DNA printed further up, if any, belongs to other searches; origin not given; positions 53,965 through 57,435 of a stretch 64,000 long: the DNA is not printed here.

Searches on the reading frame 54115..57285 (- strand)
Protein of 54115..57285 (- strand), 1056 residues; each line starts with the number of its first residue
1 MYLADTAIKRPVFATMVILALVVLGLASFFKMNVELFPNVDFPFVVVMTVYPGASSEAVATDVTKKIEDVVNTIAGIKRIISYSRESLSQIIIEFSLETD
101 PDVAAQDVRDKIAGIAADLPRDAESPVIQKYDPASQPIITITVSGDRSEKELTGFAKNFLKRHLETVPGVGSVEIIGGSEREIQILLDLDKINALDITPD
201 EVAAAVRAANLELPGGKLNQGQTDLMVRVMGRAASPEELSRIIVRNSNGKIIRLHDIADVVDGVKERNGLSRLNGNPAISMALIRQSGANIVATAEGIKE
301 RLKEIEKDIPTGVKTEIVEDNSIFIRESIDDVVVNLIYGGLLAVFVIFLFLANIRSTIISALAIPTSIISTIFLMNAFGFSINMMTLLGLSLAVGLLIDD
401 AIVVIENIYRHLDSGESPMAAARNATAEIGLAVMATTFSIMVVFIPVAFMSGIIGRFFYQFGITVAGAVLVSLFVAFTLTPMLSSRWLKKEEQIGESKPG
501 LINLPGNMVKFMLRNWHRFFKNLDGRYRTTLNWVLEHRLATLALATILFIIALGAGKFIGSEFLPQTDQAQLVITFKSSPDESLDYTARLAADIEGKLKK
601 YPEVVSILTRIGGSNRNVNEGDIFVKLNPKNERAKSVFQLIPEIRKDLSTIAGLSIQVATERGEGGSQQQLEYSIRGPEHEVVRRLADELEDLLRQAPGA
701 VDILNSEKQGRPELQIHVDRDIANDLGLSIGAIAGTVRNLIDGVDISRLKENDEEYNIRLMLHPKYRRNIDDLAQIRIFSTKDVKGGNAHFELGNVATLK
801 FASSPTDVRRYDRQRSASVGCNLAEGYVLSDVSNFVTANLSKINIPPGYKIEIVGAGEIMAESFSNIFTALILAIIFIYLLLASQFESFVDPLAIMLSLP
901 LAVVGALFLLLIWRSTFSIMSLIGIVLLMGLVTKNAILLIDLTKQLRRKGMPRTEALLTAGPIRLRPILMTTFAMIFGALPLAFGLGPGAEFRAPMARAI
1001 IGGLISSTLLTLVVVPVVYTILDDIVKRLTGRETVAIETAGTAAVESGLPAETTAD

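Call 79: search_protein_families(library=pfam, proteins=[window:54115-57285:-], max_evalue=0.00001)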
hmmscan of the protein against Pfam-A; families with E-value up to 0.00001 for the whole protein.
window:54115-57285:- (1056 aa): 2 families
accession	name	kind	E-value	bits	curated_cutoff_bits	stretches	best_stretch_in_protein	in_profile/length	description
PF00873.25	ACR_tran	-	5.7e-292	971.6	28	1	4-1022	2-1020/1021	AcrB/AcrD/AcrF family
PF03176.21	MMPL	-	6.2e-07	29.1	20.5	1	336-487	162-305/333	MMPL family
